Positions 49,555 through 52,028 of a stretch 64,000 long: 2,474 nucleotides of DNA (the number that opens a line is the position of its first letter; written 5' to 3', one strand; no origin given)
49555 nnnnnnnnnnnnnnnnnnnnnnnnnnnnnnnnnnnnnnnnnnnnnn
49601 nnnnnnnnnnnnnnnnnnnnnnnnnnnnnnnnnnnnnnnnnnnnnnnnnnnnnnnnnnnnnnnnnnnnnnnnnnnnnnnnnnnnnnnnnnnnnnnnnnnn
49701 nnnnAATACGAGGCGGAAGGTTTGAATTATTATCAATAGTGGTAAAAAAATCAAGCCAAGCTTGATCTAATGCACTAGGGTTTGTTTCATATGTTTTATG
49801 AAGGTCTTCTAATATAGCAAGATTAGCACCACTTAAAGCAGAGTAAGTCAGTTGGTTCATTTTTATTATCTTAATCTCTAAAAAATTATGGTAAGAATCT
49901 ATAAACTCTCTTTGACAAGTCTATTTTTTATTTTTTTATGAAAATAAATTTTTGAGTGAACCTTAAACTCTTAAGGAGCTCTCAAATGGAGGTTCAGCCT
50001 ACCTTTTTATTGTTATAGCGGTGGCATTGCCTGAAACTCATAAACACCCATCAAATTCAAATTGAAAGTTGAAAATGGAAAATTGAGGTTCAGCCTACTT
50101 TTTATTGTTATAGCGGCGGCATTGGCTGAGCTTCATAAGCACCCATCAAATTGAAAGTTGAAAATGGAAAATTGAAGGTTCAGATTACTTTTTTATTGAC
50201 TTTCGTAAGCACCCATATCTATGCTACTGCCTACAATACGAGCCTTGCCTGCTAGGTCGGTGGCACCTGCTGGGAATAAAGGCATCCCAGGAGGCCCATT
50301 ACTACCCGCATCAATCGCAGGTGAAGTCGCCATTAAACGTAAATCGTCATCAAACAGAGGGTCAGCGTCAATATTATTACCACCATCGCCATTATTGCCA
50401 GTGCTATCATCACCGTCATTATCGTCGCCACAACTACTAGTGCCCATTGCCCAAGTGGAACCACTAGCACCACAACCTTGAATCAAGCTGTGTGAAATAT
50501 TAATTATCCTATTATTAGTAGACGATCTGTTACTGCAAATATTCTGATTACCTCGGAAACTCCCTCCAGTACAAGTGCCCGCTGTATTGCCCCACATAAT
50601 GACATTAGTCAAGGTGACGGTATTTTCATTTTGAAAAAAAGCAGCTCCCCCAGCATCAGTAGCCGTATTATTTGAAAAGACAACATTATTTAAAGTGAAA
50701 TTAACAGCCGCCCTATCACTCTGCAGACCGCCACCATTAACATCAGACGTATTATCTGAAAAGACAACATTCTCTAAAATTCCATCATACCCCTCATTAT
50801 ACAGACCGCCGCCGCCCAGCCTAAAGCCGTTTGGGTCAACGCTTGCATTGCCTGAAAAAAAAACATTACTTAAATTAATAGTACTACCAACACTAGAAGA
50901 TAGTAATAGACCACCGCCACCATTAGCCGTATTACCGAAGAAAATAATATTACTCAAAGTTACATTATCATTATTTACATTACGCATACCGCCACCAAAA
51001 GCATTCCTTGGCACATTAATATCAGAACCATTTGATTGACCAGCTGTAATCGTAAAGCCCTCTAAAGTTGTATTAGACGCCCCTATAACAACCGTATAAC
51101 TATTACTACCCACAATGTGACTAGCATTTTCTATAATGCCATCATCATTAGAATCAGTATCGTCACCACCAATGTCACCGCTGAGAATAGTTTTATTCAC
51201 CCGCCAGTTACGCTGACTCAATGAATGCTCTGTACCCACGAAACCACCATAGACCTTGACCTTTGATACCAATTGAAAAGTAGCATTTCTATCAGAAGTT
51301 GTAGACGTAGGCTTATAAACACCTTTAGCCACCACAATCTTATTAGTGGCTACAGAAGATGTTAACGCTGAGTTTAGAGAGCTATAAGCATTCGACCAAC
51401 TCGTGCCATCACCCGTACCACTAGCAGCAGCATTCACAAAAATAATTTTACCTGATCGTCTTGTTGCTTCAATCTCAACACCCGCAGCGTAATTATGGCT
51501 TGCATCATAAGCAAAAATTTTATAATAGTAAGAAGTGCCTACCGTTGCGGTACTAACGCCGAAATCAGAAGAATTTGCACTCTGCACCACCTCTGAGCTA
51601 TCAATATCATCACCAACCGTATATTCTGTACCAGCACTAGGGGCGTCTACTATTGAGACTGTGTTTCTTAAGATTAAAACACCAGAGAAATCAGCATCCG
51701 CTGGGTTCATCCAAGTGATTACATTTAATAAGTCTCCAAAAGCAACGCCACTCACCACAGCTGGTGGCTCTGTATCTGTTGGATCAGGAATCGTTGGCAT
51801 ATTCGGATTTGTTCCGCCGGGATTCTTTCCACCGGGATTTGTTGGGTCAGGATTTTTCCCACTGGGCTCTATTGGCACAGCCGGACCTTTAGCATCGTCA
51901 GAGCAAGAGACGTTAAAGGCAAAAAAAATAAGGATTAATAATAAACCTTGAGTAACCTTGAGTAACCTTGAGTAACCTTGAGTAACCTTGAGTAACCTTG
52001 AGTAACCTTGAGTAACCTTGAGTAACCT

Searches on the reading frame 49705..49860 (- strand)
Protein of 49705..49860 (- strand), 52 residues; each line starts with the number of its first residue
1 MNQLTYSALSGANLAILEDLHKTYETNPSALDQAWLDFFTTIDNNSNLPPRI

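Call 51: search_protein_families(library=pfam, proteins=[window:49705-49860:-], max_evalue=10)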
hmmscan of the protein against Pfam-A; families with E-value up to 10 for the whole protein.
seq(52 aa): 1 family
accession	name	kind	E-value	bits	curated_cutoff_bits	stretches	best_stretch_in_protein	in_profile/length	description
PF16078.10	2-oxogl_dehyd_N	-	3.1e-08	33.5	27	1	7-45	2-40/41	2-oxoglutarate dehydrogenase N-terminus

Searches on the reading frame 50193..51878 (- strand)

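Call 7: search_protein_families(library=pfam, proteins=[window:50193-51878:-])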
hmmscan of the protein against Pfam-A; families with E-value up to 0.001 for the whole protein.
window:50193-51878:- (561 aa): 1 family
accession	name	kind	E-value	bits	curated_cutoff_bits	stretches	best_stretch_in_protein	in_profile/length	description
PF02415.23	Chlam_PMP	-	5.8e-06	26.5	20.6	0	398-414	1-17/19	Chlamydia polymorphic membrane protein (Chlamydia_PMP) repeat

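Call 45: search_protein_families(library=ncbifam, proteins=[window:50193-51878:-], max_evalue=0.01)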
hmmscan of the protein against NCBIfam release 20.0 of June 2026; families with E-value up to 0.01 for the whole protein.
window:50193-51878:- (561 aa): 1 family
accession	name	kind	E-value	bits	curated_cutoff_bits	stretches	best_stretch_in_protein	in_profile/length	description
NF041518.1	choice_anch_Q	domain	5.4e-10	39.4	25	1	513-561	17-58/58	choice-of-anchor Q domain-containing protein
